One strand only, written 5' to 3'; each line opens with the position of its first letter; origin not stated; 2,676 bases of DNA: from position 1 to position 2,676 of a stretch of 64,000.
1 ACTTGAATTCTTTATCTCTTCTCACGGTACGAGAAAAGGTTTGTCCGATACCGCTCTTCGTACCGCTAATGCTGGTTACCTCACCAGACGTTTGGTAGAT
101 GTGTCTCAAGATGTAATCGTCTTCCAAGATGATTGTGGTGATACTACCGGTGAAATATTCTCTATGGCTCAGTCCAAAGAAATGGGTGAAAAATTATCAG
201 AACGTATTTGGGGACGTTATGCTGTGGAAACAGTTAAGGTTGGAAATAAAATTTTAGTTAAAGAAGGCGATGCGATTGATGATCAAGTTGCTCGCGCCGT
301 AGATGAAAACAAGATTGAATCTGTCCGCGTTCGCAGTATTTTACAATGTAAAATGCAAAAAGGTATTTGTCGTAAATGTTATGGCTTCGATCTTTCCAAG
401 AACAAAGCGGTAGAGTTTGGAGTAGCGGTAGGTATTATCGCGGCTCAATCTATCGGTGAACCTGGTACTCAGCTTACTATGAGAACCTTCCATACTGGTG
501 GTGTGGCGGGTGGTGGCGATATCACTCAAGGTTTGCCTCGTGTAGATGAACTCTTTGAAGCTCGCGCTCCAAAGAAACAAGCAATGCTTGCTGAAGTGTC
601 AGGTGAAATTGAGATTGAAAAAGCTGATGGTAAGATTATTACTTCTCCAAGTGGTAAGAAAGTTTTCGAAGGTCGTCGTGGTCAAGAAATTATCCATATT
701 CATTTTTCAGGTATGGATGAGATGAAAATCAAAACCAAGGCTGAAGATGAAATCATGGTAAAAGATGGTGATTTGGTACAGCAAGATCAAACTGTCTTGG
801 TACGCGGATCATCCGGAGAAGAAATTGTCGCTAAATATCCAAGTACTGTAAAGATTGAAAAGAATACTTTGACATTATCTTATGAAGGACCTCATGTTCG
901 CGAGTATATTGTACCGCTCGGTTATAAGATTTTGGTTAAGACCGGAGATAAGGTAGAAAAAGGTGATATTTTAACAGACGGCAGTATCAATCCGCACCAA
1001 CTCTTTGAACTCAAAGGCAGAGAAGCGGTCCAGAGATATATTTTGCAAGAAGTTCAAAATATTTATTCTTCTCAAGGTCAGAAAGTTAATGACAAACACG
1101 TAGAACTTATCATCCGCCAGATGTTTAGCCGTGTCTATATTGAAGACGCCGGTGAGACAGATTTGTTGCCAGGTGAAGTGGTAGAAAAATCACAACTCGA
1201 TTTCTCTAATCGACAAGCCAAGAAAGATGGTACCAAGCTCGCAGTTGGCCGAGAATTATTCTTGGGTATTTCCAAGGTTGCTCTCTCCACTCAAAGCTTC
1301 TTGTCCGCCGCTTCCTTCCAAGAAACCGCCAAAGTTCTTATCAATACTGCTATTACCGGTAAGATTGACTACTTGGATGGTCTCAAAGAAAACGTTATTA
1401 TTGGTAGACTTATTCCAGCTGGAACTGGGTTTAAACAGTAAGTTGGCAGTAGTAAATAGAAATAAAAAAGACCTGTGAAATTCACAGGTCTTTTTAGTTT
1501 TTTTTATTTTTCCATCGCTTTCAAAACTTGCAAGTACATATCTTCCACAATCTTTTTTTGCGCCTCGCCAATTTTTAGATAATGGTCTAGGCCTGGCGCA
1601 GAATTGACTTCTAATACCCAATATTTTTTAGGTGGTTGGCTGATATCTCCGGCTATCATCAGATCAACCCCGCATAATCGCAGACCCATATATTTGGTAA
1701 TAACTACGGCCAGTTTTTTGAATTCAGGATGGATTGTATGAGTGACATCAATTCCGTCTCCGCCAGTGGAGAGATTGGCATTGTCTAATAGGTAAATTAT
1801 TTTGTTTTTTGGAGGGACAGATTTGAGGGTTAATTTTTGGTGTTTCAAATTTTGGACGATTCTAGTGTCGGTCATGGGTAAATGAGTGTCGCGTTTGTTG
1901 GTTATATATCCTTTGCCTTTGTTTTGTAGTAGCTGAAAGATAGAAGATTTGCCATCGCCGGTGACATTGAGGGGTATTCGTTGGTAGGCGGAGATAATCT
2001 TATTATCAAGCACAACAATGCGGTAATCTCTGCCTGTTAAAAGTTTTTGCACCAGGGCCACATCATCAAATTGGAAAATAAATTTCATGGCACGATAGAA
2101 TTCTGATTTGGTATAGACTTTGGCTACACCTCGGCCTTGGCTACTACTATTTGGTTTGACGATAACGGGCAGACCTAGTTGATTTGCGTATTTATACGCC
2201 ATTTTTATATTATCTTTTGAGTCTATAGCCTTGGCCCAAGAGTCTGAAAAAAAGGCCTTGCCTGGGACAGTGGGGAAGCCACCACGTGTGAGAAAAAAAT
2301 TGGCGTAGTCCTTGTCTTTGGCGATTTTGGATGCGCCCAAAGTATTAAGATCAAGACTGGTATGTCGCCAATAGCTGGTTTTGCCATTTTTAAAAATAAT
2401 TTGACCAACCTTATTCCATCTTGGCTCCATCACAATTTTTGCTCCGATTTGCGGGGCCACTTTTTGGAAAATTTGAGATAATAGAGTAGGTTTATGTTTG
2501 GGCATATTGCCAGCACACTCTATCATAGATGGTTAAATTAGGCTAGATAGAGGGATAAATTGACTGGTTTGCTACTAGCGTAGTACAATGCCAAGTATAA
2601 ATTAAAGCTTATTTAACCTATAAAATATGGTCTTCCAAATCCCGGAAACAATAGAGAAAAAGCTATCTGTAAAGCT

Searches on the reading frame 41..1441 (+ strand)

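Call 48: search_protein_families(library=pfam, proteins=[window:41-1441:+])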
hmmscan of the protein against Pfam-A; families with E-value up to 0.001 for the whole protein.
window:41-1441:+ (466 aa): 3 families
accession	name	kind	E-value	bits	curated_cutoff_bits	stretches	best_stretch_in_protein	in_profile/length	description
PF04998.22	RNA_pol_Rpb1_5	-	1.4e-55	189.1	28.5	1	3-409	20-258/267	RNA polymerase Rpb1, domain 5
PF01333.25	Apocytochr_F_C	-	2.7e-05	24.6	30.4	0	275-313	24-62/118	Apocytochrome F, C-terminal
PF00364.28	Biotin_lipoyl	-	0.00021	21.5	22.1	0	292-311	15-33/73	Biotin-requiring enzyme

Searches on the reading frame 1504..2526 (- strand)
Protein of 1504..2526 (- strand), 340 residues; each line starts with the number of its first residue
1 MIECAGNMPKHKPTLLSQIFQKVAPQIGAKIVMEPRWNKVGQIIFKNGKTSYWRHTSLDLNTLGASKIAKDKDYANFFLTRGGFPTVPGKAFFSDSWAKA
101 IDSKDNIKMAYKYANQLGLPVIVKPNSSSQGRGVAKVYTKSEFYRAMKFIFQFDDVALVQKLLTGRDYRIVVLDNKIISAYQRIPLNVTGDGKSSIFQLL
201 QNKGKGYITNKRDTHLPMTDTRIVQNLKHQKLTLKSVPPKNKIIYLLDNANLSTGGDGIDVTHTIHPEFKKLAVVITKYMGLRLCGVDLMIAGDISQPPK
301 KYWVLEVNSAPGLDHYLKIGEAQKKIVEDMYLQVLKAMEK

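Call 48: search_protein_families(library=pfam, proteins=[window:1504-2526:-])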
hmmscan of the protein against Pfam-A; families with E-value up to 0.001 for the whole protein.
window:1504-2526:- (340 aa): 4 families
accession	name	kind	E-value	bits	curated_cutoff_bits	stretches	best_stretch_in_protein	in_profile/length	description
PF08443.16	RimK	-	6.6e-14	52.4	21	2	250-319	114-178/188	RimK-like ATP-grasp domain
PF07478.18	Dala_Dala_lig_C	-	4.6e-12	46.3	24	1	83-181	6-99/204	D-ala D-ala ligase C-terminus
PF14398.11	ATPgrasp_YheCD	-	7.1e-05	22.6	26.8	0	284-326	205-244/255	YheC/D like ATP-grasp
PF02786.22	CPSase_L_D2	-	0.00069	19.6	19.8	0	104-154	24-74/211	Carbamoyl-phosphate synthase L chain, ATP binding domain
